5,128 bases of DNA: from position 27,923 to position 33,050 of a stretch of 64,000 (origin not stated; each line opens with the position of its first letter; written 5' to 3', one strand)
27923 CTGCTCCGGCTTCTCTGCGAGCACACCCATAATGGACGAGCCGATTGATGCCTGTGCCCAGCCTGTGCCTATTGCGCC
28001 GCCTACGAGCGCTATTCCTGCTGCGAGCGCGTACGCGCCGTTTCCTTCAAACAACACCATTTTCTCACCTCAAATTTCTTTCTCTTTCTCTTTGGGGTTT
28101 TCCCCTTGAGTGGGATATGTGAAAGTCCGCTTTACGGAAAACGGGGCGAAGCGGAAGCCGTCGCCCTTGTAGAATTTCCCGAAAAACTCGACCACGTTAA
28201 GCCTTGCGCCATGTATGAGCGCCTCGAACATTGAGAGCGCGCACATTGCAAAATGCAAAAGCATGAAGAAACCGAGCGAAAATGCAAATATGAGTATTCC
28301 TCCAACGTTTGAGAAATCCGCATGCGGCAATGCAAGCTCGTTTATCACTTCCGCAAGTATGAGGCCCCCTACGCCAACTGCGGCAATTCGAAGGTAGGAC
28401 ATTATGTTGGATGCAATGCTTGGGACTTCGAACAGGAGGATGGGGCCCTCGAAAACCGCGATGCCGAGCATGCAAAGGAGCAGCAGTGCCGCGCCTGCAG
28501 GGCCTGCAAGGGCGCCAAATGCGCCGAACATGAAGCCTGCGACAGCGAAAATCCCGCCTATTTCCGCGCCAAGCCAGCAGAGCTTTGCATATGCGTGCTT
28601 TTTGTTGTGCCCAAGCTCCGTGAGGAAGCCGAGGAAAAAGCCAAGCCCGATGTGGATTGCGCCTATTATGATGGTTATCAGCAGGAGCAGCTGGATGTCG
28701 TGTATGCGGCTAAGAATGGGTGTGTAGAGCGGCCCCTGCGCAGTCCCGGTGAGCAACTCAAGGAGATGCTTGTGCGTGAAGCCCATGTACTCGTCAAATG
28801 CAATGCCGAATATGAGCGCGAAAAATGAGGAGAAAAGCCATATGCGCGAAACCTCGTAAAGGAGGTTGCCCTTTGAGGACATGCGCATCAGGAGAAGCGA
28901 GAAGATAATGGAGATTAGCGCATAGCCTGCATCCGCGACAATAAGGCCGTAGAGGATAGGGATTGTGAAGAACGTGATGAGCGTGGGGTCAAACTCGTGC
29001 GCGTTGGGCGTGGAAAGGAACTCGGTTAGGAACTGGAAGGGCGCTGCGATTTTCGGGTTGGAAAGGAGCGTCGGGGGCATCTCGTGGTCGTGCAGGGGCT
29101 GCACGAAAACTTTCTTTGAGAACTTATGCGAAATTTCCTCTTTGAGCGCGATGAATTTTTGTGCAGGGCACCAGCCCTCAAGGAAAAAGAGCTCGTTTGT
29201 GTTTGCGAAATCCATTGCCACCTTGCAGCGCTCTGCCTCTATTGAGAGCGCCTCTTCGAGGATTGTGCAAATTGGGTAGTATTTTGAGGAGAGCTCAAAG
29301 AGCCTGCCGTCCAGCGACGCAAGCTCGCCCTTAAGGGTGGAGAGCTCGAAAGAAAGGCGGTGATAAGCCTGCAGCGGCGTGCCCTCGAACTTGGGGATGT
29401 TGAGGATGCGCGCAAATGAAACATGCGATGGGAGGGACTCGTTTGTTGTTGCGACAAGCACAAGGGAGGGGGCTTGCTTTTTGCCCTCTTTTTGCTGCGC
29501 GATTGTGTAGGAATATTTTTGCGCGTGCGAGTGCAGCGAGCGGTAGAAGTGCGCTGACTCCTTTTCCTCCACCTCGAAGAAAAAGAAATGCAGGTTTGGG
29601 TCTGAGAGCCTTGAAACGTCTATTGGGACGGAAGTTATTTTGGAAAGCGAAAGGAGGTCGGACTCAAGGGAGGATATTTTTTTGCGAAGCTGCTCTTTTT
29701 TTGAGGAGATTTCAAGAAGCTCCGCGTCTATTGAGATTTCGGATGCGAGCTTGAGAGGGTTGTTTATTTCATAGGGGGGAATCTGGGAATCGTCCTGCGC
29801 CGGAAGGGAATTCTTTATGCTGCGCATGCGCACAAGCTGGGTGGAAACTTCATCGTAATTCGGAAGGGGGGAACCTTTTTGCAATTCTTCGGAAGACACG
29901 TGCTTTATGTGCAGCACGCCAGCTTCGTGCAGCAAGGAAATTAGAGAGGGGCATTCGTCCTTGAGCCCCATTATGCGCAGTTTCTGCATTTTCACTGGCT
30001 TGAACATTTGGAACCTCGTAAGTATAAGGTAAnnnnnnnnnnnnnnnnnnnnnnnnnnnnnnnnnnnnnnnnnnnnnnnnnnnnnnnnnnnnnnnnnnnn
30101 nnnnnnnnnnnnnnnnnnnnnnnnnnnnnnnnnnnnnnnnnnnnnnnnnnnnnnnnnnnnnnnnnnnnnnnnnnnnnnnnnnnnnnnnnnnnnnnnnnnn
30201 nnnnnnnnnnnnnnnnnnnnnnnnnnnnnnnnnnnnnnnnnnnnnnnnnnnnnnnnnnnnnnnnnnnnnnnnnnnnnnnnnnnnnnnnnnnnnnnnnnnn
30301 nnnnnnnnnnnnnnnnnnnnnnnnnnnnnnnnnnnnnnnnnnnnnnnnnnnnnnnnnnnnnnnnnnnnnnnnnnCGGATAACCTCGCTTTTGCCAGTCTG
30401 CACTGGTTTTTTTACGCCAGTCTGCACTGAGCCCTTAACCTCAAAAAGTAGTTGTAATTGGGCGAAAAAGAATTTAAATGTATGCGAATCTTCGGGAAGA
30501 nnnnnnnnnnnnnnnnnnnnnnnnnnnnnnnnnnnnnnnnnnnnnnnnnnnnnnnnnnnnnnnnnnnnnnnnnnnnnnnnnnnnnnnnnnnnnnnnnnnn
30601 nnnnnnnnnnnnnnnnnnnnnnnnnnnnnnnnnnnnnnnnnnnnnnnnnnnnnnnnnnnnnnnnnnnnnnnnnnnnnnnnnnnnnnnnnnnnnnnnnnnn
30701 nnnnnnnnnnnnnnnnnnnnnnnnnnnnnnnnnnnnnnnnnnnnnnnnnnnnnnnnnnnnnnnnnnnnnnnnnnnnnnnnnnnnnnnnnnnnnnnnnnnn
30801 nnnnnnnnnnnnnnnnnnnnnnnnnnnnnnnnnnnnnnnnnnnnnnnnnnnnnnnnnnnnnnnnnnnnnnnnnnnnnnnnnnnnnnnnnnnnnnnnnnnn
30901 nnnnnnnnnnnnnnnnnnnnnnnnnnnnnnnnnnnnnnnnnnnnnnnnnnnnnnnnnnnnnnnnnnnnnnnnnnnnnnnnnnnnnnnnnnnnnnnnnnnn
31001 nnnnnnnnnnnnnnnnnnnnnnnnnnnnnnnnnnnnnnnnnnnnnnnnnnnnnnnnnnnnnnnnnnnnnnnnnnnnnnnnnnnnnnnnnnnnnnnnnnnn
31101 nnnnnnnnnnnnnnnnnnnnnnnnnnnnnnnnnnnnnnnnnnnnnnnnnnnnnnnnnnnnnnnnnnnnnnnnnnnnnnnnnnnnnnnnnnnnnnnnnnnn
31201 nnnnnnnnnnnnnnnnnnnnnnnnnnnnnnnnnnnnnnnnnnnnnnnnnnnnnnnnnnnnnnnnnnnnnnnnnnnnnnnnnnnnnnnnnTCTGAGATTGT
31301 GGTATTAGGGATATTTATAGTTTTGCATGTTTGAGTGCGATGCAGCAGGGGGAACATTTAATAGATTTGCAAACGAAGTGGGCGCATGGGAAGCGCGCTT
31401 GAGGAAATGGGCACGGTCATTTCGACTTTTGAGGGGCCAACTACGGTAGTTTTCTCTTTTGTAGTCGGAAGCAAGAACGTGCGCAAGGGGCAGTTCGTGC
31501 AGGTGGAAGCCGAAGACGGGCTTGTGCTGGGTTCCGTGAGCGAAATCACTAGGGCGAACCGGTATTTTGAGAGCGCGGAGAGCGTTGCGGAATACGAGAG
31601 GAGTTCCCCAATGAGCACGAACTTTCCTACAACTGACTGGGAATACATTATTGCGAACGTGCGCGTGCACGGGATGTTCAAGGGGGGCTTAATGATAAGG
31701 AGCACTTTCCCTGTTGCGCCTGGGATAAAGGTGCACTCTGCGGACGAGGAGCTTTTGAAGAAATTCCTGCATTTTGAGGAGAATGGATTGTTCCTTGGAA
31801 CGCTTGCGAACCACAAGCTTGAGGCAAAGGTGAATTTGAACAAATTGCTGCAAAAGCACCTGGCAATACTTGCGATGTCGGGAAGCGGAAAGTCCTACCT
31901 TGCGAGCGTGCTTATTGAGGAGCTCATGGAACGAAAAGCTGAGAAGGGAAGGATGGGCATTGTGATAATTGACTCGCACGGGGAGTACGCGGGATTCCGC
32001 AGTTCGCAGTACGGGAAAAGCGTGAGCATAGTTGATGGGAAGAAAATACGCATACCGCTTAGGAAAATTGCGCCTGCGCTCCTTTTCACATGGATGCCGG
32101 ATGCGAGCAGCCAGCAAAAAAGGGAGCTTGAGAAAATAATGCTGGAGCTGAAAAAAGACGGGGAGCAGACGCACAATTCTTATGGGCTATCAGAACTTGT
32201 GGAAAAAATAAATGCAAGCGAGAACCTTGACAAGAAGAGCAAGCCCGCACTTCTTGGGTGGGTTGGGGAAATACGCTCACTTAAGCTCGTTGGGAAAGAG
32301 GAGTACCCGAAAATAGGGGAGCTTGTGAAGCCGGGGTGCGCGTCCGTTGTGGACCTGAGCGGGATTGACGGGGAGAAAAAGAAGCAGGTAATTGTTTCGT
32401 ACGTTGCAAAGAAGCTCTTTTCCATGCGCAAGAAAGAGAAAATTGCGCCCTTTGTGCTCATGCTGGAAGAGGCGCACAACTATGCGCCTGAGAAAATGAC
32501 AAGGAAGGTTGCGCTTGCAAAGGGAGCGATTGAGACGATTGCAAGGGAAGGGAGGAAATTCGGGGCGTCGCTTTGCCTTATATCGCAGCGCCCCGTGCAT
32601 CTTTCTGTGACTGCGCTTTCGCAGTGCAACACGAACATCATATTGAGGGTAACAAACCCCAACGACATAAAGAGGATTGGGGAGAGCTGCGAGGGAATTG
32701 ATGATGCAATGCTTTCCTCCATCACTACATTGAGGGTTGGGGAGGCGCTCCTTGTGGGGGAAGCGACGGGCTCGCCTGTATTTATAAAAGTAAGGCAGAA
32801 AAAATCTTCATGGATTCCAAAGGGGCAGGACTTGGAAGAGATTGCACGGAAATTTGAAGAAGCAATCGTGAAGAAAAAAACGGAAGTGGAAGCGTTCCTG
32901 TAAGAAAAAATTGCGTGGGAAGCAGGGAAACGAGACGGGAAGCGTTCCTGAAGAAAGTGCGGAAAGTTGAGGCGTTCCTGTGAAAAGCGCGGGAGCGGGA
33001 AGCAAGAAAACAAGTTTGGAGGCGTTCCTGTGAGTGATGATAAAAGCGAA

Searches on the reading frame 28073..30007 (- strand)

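Call 58: search_protein_families(library=pfam, proteins=[window:28073-30007:-], max_evalue=0.001)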
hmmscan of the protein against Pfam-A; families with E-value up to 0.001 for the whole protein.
window:28073-30007:- (645 aa): 1 family
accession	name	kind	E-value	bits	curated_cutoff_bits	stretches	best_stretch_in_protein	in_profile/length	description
PF01496.24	V_ATPase_I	-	6.4e-25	87.7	30.7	2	532-624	719-814/815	V-type ATPase 116kDa subunit family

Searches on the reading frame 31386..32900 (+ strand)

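Call 58: search_protein_families(library=pfam, proteins=[window:31386-32900:+], max_evalue=0.001)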
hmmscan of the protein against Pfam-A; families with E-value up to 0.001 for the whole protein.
window:31386-32900:+ (505 aa): 1 family
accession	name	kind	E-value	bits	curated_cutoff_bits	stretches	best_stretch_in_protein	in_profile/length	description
PF01935.23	DUF87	-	2e-34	120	23.2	1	136-343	2-219/220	Helicase HerA, central domain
